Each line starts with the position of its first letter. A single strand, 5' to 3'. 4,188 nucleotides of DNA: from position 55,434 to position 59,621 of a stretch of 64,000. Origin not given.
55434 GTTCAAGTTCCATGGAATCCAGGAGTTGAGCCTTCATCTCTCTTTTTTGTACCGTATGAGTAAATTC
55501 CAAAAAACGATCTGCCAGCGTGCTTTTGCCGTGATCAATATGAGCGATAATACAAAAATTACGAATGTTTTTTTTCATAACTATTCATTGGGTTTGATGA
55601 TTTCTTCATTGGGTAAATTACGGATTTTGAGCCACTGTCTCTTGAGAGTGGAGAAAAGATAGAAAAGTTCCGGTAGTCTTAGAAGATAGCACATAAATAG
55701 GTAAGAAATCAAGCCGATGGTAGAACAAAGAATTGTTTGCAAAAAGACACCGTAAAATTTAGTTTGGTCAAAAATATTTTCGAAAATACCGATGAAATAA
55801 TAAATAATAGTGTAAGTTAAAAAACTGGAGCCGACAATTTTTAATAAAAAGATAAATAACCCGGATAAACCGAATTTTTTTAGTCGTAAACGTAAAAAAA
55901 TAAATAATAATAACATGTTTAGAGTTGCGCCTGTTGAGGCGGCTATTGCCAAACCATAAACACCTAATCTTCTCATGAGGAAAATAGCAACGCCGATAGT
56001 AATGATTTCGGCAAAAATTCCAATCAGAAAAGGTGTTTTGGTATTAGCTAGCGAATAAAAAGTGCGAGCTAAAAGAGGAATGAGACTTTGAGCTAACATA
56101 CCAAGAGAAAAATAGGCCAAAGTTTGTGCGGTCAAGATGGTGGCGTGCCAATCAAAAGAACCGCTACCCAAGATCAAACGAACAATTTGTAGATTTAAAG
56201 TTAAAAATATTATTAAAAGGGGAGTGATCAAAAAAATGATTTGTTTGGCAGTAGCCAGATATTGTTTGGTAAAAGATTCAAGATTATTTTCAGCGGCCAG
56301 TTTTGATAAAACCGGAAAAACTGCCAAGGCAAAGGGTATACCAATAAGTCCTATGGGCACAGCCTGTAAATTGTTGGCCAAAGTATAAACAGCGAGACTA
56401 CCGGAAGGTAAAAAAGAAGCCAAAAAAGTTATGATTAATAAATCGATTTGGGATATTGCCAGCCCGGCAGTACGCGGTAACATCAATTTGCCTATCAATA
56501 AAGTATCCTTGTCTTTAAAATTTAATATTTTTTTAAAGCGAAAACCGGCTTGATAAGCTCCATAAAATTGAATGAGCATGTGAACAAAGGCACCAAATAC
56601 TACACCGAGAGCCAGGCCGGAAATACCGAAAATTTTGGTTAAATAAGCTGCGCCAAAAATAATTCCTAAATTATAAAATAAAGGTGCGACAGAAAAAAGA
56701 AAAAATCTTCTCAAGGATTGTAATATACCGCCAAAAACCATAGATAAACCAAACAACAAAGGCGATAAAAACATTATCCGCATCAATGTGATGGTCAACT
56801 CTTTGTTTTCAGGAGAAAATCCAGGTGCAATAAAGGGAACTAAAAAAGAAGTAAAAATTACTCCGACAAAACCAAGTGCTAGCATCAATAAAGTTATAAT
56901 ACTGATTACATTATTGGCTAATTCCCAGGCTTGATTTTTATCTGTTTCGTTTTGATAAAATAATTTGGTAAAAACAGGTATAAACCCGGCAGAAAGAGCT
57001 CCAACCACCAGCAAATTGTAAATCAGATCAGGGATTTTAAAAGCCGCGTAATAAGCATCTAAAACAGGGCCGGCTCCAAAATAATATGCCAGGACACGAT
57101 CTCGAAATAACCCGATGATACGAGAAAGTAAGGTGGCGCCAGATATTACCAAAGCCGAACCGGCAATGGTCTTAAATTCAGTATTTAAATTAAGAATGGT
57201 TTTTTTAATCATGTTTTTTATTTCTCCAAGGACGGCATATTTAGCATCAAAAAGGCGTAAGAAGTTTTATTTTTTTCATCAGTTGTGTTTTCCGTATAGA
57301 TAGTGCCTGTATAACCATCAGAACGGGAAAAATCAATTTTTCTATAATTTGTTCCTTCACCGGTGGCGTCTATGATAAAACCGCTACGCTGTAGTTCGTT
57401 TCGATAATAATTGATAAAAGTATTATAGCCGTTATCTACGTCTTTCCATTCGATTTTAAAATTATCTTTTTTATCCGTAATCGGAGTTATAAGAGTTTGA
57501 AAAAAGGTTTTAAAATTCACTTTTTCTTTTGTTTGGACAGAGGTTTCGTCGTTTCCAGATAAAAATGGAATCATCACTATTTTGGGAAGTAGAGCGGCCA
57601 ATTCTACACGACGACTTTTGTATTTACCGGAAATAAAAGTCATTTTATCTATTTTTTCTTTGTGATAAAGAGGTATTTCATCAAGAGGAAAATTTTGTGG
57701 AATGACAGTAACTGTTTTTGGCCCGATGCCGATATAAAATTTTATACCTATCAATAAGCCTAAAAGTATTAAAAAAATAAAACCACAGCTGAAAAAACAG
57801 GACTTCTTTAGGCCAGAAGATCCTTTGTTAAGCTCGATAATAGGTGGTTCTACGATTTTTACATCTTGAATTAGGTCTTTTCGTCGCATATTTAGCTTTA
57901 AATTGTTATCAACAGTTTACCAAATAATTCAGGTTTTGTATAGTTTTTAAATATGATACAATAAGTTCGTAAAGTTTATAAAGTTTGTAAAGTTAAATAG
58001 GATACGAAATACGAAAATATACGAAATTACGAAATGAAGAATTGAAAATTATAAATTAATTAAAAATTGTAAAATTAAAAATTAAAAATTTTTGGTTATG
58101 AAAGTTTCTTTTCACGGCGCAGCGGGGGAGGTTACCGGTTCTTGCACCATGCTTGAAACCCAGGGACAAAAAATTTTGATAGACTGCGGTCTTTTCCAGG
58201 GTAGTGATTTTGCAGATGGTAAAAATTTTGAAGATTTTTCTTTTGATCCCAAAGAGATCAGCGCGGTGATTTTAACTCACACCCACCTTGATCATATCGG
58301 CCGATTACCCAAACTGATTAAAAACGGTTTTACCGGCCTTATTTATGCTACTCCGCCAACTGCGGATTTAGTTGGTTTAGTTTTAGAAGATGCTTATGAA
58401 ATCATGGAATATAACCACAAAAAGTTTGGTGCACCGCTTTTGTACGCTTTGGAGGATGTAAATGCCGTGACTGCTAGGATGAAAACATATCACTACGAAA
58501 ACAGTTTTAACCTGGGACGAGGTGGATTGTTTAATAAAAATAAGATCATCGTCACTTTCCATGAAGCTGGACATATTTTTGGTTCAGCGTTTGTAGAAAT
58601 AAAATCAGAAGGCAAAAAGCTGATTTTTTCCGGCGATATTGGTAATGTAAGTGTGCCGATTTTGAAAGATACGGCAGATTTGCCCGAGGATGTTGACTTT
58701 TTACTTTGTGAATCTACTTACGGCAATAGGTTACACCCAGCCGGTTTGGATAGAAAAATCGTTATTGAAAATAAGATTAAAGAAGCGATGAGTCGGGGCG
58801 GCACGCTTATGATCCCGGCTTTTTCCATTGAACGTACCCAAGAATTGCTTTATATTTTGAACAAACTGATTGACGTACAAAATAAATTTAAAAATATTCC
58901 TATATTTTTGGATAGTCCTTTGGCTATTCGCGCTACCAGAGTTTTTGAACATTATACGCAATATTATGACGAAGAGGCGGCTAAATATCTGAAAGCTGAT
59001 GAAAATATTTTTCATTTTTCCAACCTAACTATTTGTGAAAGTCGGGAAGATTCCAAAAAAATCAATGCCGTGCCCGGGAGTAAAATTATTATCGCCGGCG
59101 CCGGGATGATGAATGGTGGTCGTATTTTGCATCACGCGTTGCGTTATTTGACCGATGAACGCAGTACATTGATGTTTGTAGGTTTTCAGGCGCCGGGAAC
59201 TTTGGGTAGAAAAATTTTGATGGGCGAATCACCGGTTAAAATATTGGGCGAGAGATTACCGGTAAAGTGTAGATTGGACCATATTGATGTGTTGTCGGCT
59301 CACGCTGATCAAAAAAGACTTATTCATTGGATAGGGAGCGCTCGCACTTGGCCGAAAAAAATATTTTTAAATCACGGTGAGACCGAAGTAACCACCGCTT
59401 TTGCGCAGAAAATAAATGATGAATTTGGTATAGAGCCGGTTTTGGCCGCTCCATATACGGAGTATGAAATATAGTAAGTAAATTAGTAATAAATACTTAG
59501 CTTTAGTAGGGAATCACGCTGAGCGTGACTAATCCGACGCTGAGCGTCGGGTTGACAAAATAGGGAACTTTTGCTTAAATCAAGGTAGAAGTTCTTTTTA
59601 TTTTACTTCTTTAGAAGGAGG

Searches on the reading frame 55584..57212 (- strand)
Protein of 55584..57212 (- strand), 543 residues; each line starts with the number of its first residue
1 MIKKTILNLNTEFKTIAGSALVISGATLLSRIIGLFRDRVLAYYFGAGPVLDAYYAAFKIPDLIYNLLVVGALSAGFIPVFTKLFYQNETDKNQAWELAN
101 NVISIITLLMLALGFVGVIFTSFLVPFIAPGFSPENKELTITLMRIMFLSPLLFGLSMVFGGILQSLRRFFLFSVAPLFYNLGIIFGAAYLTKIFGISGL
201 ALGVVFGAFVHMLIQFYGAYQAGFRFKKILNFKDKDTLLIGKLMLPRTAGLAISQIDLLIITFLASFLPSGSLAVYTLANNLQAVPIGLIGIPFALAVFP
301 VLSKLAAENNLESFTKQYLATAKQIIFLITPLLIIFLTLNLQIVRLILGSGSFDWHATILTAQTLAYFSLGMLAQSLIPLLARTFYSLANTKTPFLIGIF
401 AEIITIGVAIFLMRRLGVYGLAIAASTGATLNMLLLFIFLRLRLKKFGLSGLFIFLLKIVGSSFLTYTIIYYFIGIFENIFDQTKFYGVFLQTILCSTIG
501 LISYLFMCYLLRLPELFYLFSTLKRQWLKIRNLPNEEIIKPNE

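Call 67: search_protein_families(library=pfam, proteins=[window:55584-57212:-], max_evalue=0.0001)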
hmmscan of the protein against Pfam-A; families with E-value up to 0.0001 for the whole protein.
window:55584-57212:- (543 aa): 2 families
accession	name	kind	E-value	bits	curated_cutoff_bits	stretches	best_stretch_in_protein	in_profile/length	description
PF03023.19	MurJ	-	2.1e-93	313.9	27.4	1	41-482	1-441/451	Lipid II flippase MurJ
PF01943.22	Polysacc_synt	-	1.2e-09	38.4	28.2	1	101-305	75-273/274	Polysaccharide biosynthesis protein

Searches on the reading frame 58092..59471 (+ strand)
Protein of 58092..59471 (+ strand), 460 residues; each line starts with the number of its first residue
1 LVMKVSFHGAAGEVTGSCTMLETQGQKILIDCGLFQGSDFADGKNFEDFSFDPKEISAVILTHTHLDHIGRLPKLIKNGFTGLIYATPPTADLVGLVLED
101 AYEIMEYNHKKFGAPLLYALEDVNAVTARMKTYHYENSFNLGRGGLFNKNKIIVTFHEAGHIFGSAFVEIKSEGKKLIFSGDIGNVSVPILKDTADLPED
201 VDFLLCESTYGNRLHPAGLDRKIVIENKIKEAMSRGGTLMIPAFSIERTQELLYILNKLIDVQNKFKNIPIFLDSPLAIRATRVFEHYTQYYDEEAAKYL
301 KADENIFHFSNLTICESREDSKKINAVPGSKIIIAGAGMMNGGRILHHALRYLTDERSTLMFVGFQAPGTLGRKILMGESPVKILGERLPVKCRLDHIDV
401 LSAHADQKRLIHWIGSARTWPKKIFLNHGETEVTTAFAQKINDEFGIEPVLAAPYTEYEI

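Call 67: search_protein_families(library=pfam, proteins=[window:58092-59471:+], max_evalue=0.0001)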
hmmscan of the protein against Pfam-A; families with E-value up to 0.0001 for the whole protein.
window:58092-59471:+ (460 aa): 5 families
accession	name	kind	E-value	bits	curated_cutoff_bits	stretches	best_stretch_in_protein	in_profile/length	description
PF10996.14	Beta-Casp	-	1e-38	133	27.7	1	249-375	1-120/120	Beta-Casp domain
PF00753.33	Lactamase_B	-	4.1e-16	59.9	22.7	1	12-224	2-192/196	Metallo-beta-lactamase superfamily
PF07521.17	RMMBL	-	4.4e-15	55.8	21.6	1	389-450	2-61/63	Zn-dependent metallo-hydrolase RNA specificity domain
PF16661.11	Lactamase_B_6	-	1e-14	54.8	27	1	21-183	2-162/193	Metallo-beta-lactamase superfamily domain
PF12706.13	Lactamase_B_2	-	4.7e-08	33.3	27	1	27-210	2-166/200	Beta-lactamase superfamily domain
